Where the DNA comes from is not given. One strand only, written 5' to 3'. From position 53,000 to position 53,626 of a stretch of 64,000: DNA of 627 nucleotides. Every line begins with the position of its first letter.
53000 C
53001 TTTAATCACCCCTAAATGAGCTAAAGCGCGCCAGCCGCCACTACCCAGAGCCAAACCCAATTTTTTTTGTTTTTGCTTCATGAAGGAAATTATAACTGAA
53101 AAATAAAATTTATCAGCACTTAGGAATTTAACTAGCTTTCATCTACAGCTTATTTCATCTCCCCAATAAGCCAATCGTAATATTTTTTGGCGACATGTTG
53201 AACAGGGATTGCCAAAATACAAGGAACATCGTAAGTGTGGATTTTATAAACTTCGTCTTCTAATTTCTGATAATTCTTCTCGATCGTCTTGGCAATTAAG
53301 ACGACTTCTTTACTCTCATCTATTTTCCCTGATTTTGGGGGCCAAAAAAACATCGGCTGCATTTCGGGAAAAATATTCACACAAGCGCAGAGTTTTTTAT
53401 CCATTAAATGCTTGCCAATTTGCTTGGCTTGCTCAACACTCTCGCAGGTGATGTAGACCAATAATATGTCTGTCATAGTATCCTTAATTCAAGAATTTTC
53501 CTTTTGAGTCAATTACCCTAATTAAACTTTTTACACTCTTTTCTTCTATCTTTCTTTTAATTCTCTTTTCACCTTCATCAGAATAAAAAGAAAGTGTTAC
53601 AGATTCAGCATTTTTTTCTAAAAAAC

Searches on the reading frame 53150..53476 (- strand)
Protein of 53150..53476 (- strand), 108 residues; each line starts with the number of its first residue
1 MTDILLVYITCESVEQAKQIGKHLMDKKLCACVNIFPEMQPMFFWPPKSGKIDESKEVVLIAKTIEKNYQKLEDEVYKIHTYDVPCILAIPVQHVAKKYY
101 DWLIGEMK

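Call 47: search_protein_families(library=pfam, proteins=[window:53150-53476:-], max_evalue=0.001)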
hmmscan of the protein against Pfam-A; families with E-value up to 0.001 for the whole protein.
window:53150-53476:- (108 aa): 1 family
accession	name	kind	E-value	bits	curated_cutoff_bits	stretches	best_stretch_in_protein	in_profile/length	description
PF03091.20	CutA1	-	9.6e-30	102.8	22.4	1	6-103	2-96/99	CutA1 divalent ion tolerance protein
